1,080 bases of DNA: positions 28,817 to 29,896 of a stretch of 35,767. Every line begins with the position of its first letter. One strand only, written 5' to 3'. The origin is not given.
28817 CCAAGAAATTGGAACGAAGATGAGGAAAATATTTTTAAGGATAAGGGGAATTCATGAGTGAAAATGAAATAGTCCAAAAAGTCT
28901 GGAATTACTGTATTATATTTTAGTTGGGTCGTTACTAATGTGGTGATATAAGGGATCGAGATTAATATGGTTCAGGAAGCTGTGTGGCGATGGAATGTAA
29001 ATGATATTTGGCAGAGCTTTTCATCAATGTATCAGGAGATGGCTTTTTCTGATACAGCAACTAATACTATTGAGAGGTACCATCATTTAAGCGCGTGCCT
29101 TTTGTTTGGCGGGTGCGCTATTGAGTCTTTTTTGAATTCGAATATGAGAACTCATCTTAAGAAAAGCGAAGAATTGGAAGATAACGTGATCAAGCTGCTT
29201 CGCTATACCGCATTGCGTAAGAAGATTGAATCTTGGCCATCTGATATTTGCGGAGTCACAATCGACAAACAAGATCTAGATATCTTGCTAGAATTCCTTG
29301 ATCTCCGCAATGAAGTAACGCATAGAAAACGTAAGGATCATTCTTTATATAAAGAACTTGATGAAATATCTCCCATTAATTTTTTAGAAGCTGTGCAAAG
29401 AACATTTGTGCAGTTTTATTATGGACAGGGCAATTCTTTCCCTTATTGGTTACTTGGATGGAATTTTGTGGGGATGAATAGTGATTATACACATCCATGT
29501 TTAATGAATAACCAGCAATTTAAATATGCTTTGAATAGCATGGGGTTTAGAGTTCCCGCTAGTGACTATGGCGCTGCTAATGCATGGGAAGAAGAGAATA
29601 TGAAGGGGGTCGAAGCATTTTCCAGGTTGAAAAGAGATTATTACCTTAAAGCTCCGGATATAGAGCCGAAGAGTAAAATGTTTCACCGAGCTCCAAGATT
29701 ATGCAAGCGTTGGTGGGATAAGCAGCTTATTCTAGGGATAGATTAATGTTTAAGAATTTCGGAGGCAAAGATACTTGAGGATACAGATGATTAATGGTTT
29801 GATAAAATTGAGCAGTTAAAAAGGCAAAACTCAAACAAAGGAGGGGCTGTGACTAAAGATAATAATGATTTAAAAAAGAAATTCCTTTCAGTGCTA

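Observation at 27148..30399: Stack of three HEPN-like gene cassettes between hsdS and hsdM, each closed by an hsdM-start sequence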

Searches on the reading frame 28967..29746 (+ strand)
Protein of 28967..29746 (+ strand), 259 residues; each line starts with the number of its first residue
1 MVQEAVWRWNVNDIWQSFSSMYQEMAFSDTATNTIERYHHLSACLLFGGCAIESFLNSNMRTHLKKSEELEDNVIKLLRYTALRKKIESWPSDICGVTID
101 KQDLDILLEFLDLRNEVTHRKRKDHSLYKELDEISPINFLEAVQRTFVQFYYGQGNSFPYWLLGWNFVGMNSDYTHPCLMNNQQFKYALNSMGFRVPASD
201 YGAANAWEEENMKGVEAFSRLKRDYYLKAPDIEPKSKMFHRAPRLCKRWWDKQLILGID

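Call 5: search_protein_families(library=pfam, proteins=[window:28967-29746:+], max_evalue=0.1)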
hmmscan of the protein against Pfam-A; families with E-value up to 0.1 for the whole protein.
window:28967-29746:+ (259 aa): 3 families
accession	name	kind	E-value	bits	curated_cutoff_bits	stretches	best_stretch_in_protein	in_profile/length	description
PF18735.6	HEPN_RiboL-PSP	-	0.035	14.4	28.4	1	65-127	93-166/191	RiboL-PSP-HEPN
PF18739.6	HEPN_Apea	-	0.055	14.3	24.4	0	63-132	35-110/136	Apea-like HEPN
PF14475.11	Mso1_Sec1_bdg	-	0.056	13.4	29.1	0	143-162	21-40/40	Sec1-binding region of Mso1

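Call 10: search_protein_families(library=padloc, proteins=[window:28967-29746:+], max_evalue=0.1)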
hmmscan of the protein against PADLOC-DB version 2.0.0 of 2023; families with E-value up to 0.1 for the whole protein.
window:28967-29746:+ (259 aa): 0 families

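Call 11: search_protein_families(library=ncbifam, proteins=[window:28967-29746:+], max_evalue=0.1)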
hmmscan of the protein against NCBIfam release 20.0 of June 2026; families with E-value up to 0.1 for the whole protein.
window:28967-29746:+ (259 aa): 0 families

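Call 12: find_homologous_proteins(query=window:28967-29746:+)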
Query window:28967-29746:+ (259 aa): 71 proteins with E <= 0.001 among 176 candidates.
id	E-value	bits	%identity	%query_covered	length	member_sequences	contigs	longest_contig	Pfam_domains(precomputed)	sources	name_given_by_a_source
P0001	8.3e-160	548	88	100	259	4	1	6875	-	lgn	-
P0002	4.6e-137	474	77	100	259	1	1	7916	-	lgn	-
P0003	4.9e-134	464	73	100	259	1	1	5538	-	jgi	jgi:hypothetical protein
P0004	3.7e-133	461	73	100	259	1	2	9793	-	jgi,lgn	-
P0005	1.8e-132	459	74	99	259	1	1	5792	-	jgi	jgi:hypothetical protein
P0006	1.7e-130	452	72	99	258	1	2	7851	-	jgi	jgi:hypothetical protein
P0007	4.3e-129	448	70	99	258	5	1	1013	-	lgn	-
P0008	3.2e-127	442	70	99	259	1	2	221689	-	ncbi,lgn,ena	-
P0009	6.3e-125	434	68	99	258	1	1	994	-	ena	-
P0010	1.2e-123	430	71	95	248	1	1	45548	-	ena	-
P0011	2.7e-122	425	69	99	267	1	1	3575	-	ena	-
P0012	6.9e-120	418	66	99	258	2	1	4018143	-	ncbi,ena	-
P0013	3.0e-117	409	70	91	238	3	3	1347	-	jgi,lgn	jgi:hypothetical protein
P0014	5.4e-112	392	65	98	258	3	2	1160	-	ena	-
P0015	1.0e-111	391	66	97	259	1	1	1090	-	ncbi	-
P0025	4.5e-103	362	60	98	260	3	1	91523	-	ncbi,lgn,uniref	ncbi:hypothetical protein ACFQ1T_13820 [Methylophilus glucosoxydans]|uniref:RiboL-PSP-HEPN domain-co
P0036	8.8e-98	345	54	99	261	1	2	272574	-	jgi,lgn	jgi:hypothetical protein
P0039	1.6e-95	338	55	98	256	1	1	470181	-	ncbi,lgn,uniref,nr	ncbi:hypothetical protein [Fodinicurvata sediminis]|uniref:hypothetical protein n=1 Tax=Fodinicurvat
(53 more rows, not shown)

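Call 13: find_encoding_contigs(protein=P0001, flank=7000, max_places=3)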
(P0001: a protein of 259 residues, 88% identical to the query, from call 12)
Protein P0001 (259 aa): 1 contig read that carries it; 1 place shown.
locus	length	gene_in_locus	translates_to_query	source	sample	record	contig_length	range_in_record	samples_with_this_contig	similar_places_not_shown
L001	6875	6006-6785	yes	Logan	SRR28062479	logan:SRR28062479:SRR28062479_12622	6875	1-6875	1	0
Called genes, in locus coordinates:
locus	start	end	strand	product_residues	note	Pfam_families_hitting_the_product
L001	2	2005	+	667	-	?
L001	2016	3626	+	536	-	-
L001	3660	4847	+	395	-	PF01420:Methylase_S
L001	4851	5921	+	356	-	PF11185:DUF2971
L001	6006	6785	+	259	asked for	-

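Call 14: find_encoding_contigs(protein=P0012, flank=8000, max_places=2)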
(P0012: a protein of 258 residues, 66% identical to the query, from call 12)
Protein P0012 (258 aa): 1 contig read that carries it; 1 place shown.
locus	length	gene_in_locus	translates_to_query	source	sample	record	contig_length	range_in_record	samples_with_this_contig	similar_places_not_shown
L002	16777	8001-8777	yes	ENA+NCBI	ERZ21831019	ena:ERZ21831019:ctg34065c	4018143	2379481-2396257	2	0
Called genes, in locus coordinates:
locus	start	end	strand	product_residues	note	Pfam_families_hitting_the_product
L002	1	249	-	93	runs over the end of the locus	-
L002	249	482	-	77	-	-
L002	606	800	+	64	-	-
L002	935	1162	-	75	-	-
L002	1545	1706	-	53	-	-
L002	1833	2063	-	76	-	-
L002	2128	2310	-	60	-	-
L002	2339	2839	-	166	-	PF13443:HTH_26 (weak), PF13693:HTH_35 (weak), PF01381:HTH_3, PF12844:HTH_19 (weak), PF13560:HTH_31 (faint)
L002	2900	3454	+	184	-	-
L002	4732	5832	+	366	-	PF00589:Phage_integrase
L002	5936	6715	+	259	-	PF14337:Abi_alpha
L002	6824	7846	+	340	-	-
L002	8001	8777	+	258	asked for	-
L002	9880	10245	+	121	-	-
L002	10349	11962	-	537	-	PF13007:LZ_Tnp_IS66, PF13005:zf-IS66 (weak), PF03050:DDE_Tnp_IS66, PF13817:DDE_Tnp_IS66_C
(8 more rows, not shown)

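Call 15: find_encoding_contigs(protein=P0008, flank=8000, max_places=2)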
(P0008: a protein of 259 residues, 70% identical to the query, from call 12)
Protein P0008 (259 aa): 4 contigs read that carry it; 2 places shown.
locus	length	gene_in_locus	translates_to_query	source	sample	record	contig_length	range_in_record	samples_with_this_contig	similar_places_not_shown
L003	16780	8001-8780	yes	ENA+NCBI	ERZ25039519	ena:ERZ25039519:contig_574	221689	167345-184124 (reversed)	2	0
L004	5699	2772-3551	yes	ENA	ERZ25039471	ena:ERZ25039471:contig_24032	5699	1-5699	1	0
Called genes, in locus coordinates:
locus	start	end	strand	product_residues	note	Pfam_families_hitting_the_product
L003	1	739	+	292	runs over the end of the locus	PF00903:Glyoxalase, PF22677:Ble-like_N (weak), PF18029:Glyoxalase_6 (weak)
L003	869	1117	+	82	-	-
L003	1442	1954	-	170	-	-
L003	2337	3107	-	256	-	-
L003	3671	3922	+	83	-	-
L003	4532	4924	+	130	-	PF05168:HEPN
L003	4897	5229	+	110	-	PF01909:NTP_transf_2, PF18765:Polbeta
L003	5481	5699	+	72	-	-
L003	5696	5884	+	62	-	PF07927:HicA_toxin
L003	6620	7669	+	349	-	-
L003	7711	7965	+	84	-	-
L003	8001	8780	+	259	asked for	-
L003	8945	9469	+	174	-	-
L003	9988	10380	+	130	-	PF02627:CMD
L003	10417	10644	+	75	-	PF01402:RHH_1 (faint), PF05509:TraY (weak)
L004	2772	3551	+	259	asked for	-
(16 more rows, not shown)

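Call 35: predict_structure(alignment_id=A3)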
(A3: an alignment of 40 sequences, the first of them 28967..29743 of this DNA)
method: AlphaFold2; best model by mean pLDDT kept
length: 259 residues; sequences in the alignment: 40
mean_pLDDT: 92.6   pTM: 0.89
mean pLDDT of the five models: 92.6, 92.5, 92.4, 91.8, 90.3
residues with pLDDT >= 90: 214; 70-90: 33; 50-70: 5; < 50: 7
segments of 3 or more residues with pLDDT < 50: 1-7
pLDDT, mean of each block of 10 residues (from residue 1): 47 92 96 95 97 97 91 94 97 96 97 88 85 93 98 97 95 90 97 96 97 98 97 93 95 90
secondary structure, 60 per line:
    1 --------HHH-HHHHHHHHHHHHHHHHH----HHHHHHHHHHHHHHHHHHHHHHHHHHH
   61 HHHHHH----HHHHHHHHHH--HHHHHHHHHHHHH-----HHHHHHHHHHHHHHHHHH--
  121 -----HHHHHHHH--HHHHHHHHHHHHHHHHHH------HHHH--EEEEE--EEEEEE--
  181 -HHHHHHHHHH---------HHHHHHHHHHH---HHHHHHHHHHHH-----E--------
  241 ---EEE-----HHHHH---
elements in order: H13-29 H34-66 H71-80 H83-95 H101-118 H126-133 H136-153 H160-163 E166-170 E173-178 H182-191 H201-211 H215-226 E244-246 H252-256

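Call 42: fold_search(model_id=the predicted structure, library=pdb)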
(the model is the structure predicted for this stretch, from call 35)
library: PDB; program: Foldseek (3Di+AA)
matches with E <= 10: 436; with E <= 0.001: 0
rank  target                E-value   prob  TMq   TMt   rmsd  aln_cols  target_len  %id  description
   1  6m6w_G                1.7e-01  0.97  0.33  0.56   5.1       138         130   10  Crystal structure the toxin-antitoxin MntA-HpeT mutant-Y104A (released 2020-09-30)
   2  8yuf_A                3.1e-01  0.87  0.32  0.53   5.8       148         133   16  Crystal structure of HEPN (Q64A) toxin (released 2025-04-02)
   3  3c18_A                3.3e-01  0.84  0.26  0.23   7.4       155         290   10  Crystal structure of nucleotidyltransferase-like protein (ZP_00538802.1) from Exiguobacterium sibiricum 255-15 at 1.90 (released 2008-02-12)
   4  8xeh_D                4.0e-01  0.72  0.28  0.49   5.8       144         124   13  Crystal structure of HEPN-MNT complex (released 2024-12-18)
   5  5vxj_A                4.2e-01  0.06  0.13  0.13  22.7       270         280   17  2.50 A resolution structure of IpaD from Shigella flexneri in complex with single-domain antibody JMK-E3 (released 2017-08-30)
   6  5vxj_E                4.4e-01  0.07  0.14  0.13  22.7       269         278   17  2.50 A resolution structure of IpaD from Shigella flexneri in complex with single-domain antibody JMK-E3 (released 2017-08-30)
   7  7bxo_D                5.9e-01  0.89  0.34  0.60   4.6       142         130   10  Crystal structure of the toxin-antitoxin with AMP-PNP (released 2020-09-30)
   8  5l0d_D                6.6e-01  0.18  0.19  0.27  14.9       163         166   13  Human Metavinculin(residues 959-1130) in complex with PIP2 (released 2016-08-31)
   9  4ib4                  6.9e-01  0.15  0.15  0.11  26.3       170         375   14  Crystal structure of the chimeric protein of 5-HT2B-BRIL in complex with ergotamine (released 2013-03-13)
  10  9f5x_2D               7.3e-01  0.63  0.25  0.25   8.3       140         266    8  Structure of the Chlamydomonas reinhardtii respiratory supercomplex I1 III2 IV2 (released 2025-03-12)
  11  7bxo_H                8.0e-01  0.84  0.34  0.61   4.6       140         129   12  Crystal structure of the toxin-antitoxin with AMP-PNP (released 2020-09-30)
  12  6m6u_I                8.0e-01  0.80  0.33  0.58   4.8       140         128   11  Crystal structure the toxin-antitoxin MntA-HpeT mutant-D39ED41E (released 2020-09-30)
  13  6hlp                  8.0e-01  0.06  0.14  0.09  25.7       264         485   10  Crystal structure of the Neurokinin 1 receptor in complex with the small molecule antagonist Netupitant (released 2019-01-16)
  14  5vxm_A                8.0e-01  0.04  0.11  0.12  22.0       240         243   14  2.05 A resolution structure of IpaD from Shigella flexneri in complex with single-domain antibody 20ipaD (released 2017-08-30)
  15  7x8r_R                8.5e-01  0.23  0.20  0.18  12.4       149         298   13  Cryo-EM structure of the Boc5-bound hGLP-1R-Gs complex (released 2022-06-29)
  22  6m6w_D                1.1e+00  0.69  0.32  0.57   5.2       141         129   11  Crystal structure the toxin-antitoxin MntA-HpeT mutant-Y104A (released 2020-09-30)
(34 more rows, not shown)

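Call 51: search_solved_structures(query=A3, max_evalue=1)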
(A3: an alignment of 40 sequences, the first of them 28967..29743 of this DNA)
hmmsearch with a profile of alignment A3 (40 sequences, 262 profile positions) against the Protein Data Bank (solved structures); distinct sequences matched with E-value up to 1: 5.
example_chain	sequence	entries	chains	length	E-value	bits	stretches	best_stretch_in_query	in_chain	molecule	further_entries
8y75_A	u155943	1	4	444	0.23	14.1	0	80-153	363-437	CRISPR-associated protein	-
8y7f_A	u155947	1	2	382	0.27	13.9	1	80-166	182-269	CRISPR-associated protein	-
3mtu_E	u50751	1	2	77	0.31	13.7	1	101-137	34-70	Capsid assembly scaffolding protein,Tropomyosin alpha-1 chain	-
8y7g_A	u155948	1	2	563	0.59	12.8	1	80-166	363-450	CRISPR-associated protein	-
8y6z_B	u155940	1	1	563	0.59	12.8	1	80-166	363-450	CRISPR-associated protein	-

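Call 81: search_protein_families(library=phrogs, proteins=[window:28967-29746:+], max_evalue=0.01)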
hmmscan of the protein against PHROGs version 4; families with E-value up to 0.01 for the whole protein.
window:28967-29746:+ (259 aa): 0 families

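Call 94: search_dna_similar(query=window:28967-29743:+, collection=plasmids, mode=protein, max_rows=10)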
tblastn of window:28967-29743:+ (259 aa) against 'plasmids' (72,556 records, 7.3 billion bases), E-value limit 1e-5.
No match.

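Call 101: fold_search(model_id=the predicted structure, library=viral)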
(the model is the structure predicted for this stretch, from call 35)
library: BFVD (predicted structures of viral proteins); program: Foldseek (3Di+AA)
matches with E <= 10: 274; with E <= 0.001: 0
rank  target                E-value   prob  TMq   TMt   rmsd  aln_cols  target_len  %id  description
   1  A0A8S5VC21            3.5e-02  0.41  0.15  0.16  16.3       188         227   14  Minor capsid protein [Siphoviridae sp. ctYkG6]
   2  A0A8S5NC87            5.7e-02  0.97  0.29  0.37  10.7       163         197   14  Uncharacterized protein [Siphoviridae sp. ctwWa4]
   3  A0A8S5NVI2            1.6e-01  0.44  0.28  0.25  14.6       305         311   14  Uncharacterized protein [Siphoviridae sp. ctiPM17]
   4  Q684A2                5.5e-01  0.47  0.21  0.39   7.3       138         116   12  (no name in the UniProt tables at hand)
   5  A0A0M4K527            7.4e-01  0.08  0.17  0.09  17.3       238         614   13  (no name in the UniProt tables at hand)
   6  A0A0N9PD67            8.2e-01  0.23  0.18  0.28  14.2       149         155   15  (no name in the UniProt tables at hand)
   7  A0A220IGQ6            9.5e-01  0.09  0.16  0.20  14.5       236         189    9  Putative ORF3 protein [Giant panda associated gemycircularvirus]
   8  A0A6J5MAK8            1.1e+00  0.06  0.14  0.09  26.2       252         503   10  Ig-like domain-containing protein [uncultured Caudovirales phage]
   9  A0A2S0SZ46            1.2e+00  0.07  0.13  0.13  14.0       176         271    9  (no name in the UniProt tables at hand)
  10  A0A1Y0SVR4            1.2e+00  0.20  0.21  0.16  10.0       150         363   11  (no name in the UniProt tables at hand)
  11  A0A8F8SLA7            1.2e+00  0.14  0.19  0.22  19.5       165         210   13  (no name in the UniProt tables at hand)
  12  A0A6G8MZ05            1.3e+00  0.54  0.24  0.37   5.9       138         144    8  Uncharacterized protein [Cedratvirus kamchatka]
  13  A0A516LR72            1.3e+00  0.23  0.18  0.24  17.0       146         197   12  (no name in the UniProt tables at hand)
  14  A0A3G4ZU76            1.3e+00  0.15  0.19  0.14  12.2       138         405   14  Transmembrane protein [Barrevirus sp.]
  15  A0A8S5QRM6            1.4e+00  0.12  0.18  0.23  10.4       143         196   18  Uncharacterized protein [Myoviridae sp. ctoNH1]
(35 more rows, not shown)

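Call 107: search_protein_families(library=pfam, alignment_id=A3, max_evalue=0.1)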
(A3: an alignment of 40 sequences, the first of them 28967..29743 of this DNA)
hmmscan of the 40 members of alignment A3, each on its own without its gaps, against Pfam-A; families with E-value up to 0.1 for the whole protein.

A. member 1, window:28967-29743:+ (259 aa): 3 families
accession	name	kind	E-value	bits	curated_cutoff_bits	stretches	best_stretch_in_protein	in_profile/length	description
PF18735.6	HEPN_RiboL-PSP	-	0.035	14.4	28.4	1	65-127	93-166/191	RiboL-PSP-HEPN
PF18739.6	HEPN_Apea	-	0.055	14.3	24.4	0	63-132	35-110/136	Apea-like HEPN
PF14475.11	Mso1_Sec1_bdg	-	0.056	13.4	29.1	0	143-162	21-40/40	Sec1-binding region of Mso1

B. families by the number of members that match (of 40 scanned): 14 families
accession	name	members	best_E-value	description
PF18739.6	HEPN_Apea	13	6.4e-05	Apea-like HEPN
PF14475.11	Mso1_Sec1_bdg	8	0.00055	Sec1-binding region of Mso1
PF18735.6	HEPN_RiboL-PSP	5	0.00053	RiboL-PSP-HEPN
PF12358.13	DUF3644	3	0.052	Domain of unknown function (DUF3644)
PF10827.13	DUF2552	1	0.0078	Protein of unknown function (DUF2552)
PF24739.1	DUF7690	1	0.0083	Domain of unknown function (DUF7690)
PF07195.17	FliD_C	1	0.029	Flagellar hook-associated protein 2 C-terminus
PF19763.6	DUF6250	1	0.032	Domain of unknown function (DUF6250)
PF14423.12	Imm5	1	0.033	Immunity protein Imm5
PF06814.19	GOST_TM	1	0.041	GOST, seven transmembrane domain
PF10394.15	Hat1_N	1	0.045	Histone acetyl transferase HAT1 N-terminus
PF03564.21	DUF1759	1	0.088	Protein of unknown function (DUF1759)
PF24309.1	IMEF_Flp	1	0.096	IMEF cargo Flp protein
PF18731.6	HEPN_Swt1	1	0.097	Swt1-like HEPN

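Call 111: find_encoding_contigs(protein=P0025, flank=7000, max_places=1)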
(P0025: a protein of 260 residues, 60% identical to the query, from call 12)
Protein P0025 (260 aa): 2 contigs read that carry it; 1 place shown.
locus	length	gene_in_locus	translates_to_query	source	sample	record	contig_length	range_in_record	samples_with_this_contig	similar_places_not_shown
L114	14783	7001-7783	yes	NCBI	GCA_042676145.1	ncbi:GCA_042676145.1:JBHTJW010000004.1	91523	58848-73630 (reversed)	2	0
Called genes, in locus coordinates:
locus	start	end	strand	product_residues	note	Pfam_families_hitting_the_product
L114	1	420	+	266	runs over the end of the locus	PF01590:GAF (weak), PF04545:Sigma70_r4 (faint), PF00196:GerE, PF08281:Sigma70_r4_2 (weak)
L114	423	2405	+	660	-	PF05227:CHASE3, PF00512:HisKA, PF02518:HATPase_c, PF00072:Response_reg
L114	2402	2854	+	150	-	PF00072:Response_reg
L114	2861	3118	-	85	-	-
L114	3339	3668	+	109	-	PF13670:PepSY_2 (faint), PF03413:PepSY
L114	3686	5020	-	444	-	PF26769:HAMP_PhoQ, PF02518:HATPase_c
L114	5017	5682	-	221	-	PF00072:Response_reg, PF00486:Trans_reg_C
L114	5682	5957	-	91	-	PF03413:PepSY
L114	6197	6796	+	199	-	PF00925:GTP_cyclohydro2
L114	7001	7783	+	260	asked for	-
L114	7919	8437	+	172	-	-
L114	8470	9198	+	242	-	-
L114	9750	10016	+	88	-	-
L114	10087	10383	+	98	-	-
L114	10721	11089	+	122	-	PF17409:MoaF_C, PF05870:PA_decarbox (weak), PF22036:MoaF_like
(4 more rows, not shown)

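Call 112: find_encoding_contigs(protein=P0039, flank=7000, max_places=1)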
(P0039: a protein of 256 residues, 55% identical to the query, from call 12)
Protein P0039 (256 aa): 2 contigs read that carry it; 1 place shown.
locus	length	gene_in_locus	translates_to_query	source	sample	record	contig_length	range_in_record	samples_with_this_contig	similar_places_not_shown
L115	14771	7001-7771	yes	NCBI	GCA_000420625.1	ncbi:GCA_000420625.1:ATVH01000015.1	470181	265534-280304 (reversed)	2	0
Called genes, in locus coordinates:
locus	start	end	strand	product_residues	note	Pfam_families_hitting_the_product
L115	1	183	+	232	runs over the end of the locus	PF00440:TetR_N, PF14514:TetR_C_9 (faint), PF17938:TetR_C_29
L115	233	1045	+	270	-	PF00528:BPD_transp_1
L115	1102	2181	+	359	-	PF01370:Epimerase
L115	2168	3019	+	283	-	PF00583:Acetyltransf_1, PF13527:Acetyltransf_9, PF13673:Acetyltransf_10, PF13508:Acetyltransf_7, PF18014:Acetyltransf_18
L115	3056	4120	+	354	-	PF00701:DHDPS (weak)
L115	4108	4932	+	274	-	PF00005:ABC_tran, PF13304:AAA_21 (faint)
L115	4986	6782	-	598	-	PF02463:SMC_N (weak), PF13175:AAA_15, PF13476:AAA_23 (faint), PF13304:AAA_21 (faint), PF13175:AAA_15 (weak)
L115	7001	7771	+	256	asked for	-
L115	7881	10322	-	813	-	PF01315:Ald_Xan_dh_C, PF02738:MoCoBD_1, PF20256:MoCoBD_2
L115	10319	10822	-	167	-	PF00111:Fer2 (weak), PF01799:Fer2_2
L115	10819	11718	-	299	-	PF00941:FAD_binding_5, PF03450:CO_deh_flav_C (weak)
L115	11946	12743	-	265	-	PF04391:DUF533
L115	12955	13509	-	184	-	PF08242:Methyltransf_12 (weak), PF13649:Methyltransf_25 (weak)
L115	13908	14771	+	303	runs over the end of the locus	PF00126:HTH_1, PF03466:LysR_substrate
